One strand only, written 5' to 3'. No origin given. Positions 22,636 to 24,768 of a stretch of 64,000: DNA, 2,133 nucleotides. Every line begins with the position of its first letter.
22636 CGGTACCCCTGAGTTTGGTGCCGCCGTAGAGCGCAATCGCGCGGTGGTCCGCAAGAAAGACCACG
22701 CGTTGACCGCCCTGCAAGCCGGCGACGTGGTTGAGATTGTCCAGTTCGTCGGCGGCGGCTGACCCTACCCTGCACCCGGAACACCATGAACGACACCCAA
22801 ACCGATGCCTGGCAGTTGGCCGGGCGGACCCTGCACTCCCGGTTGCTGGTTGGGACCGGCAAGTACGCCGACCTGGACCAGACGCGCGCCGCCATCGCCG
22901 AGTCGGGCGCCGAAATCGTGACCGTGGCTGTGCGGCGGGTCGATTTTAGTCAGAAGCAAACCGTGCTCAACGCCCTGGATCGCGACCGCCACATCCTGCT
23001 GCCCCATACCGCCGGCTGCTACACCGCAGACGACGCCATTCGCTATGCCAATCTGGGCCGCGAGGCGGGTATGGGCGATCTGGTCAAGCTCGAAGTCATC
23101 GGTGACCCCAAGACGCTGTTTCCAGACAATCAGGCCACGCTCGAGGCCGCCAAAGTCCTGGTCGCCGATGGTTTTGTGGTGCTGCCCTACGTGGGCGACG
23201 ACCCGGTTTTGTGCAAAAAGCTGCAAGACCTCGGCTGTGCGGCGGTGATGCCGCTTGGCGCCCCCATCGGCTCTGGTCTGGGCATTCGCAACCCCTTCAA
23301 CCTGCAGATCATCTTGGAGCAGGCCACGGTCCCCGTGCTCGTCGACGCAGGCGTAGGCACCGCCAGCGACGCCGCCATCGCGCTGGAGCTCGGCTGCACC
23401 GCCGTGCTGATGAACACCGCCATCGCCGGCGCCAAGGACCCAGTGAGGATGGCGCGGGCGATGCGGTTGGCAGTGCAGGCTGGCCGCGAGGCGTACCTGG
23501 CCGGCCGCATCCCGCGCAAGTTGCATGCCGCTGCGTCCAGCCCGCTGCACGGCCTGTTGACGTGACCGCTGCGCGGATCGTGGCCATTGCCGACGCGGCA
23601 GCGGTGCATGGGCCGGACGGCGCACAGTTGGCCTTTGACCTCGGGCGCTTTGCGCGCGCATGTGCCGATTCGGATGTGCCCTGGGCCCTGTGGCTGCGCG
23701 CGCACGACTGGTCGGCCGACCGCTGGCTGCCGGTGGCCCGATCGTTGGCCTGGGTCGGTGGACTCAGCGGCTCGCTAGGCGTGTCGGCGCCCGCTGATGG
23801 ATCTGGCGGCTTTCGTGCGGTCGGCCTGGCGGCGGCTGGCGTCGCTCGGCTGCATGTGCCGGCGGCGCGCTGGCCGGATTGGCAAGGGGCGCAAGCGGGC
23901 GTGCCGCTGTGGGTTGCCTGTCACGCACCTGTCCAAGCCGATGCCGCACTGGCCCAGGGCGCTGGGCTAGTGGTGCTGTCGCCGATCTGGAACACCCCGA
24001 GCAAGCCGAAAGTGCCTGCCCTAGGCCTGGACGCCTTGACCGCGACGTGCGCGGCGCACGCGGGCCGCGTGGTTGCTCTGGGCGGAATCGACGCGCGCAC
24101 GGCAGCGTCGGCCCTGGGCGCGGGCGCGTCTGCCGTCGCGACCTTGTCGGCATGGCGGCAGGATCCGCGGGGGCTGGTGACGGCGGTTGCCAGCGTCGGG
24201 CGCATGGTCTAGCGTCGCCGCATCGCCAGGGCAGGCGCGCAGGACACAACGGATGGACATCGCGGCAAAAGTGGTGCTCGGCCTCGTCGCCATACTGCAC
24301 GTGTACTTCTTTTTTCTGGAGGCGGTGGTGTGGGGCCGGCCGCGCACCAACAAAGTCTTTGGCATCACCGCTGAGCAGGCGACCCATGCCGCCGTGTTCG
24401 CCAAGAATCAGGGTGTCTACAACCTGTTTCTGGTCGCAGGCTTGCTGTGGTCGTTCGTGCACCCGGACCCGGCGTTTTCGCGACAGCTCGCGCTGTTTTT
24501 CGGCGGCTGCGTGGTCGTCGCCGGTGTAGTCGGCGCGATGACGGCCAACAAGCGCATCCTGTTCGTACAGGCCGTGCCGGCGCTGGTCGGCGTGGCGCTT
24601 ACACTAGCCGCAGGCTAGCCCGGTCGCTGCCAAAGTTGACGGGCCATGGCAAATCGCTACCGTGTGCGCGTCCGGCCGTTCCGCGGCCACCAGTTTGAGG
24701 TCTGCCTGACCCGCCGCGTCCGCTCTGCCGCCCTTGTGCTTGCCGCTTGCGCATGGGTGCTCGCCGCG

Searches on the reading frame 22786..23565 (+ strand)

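Call 13: search_protein_families(library=pfam, proteins=[window:22786-23565:+], max_evalue=0.001)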
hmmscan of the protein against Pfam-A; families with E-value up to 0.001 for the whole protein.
window:22786-23565:+ (259 aa): 1 family
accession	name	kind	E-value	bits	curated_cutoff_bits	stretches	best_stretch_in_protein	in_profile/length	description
PF05690.20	ThiG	-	4e-108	360.9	23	1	11-253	2-247/247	Thiazole biosynthesis protein ThiG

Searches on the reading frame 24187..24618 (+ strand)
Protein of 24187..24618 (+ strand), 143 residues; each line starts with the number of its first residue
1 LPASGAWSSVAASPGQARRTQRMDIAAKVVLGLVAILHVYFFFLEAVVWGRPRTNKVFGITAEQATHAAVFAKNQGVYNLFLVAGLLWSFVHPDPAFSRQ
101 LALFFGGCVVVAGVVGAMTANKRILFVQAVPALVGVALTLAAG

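Call 13: search_protein_families(library=pfam, proteins=[window:24187-24618:+], max_evalue=0.001)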
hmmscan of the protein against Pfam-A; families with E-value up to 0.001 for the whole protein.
window:24187-24618:+ (143 aa): 1 family
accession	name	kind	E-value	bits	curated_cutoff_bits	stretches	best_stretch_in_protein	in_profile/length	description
PF06993.17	DUF1304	-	4.5e-38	130.1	26.9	1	32-139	1-109/110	Protein of unknown function (DUF1304)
